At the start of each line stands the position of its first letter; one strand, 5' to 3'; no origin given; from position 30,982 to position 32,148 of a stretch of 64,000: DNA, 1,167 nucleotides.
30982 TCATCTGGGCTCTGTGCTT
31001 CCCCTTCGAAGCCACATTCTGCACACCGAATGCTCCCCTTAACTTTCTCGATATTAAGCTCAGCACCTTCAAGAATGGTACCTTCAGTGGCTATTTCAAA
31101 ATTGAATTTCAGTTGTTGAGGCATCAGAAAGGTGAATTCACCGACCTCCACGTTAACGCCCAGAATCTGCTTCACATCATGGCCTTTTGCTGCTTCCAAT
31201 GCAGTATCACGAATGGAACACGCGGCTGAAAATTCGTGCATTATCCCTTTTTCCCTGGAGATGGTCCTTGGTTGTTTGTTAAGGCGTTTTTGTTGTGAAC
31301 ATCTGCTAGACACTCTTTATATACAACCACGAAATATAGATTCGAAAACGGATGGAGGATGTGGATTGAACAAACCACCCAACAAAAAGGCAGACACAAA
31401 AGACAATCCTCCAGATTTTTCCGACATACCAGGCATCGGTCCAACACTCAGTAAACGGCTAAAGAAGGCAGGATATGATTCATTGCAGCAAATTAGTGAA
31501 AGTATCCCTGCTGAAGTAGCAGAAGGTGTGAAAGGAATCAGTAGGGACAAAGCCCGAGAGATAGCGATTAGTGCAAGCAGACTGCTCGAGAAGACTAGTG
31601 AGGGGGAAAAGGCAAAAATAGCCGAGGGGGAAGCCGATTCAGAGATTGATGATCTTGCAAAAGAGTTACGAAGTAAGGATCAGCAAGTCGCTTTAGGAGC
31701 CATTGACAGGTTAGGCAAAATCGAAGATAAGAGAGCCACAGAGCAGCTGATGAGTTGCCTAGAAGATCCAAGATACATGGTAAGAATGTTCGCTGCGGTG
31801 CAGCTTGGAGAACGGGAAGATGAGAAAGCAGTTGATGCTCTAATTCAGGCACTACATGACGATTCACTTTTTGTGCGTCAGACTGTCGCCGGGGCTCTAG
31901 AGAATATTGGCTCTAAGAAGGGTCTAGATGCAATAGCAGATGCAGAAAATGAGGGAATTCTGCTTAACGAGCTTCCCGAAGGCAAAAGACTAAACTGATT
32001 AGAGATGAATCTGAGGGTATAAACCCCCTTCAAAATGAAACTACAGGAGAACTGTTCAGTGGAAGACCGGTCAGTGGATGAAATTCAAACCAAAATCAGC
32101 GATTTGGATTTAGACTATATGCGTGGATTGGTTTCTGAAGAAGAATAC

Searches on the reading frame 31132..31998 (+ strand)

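Call 74: search_protein_families(library=pfam, proteins=[window:31132-31998:+], max_evalue=0.00001)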
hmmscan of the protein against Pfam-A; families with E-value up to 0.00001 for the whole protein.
window:31132-31998:+ (288 aa): 4 families
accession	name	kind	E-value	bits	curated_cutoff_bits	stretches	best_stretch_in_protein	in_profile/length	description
PF13646.12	HEAT_2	-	7.4e-25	87.5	27.7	2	172-256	1-87/88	HEAT repeats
PF03130.22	HEAT_PBS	-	3.8e-10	39.7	20.9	0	217-243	1-27/27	PBS lyase HEAT-like repeat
PF14520.12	HHH_5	-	4.9e-09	37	27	1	96-147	4-54/57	Helix-hairpin-helix domain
PF02985.28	HEAT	-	1.4e-06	28.5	23.5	0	234-260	2-28/31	HEAT repeat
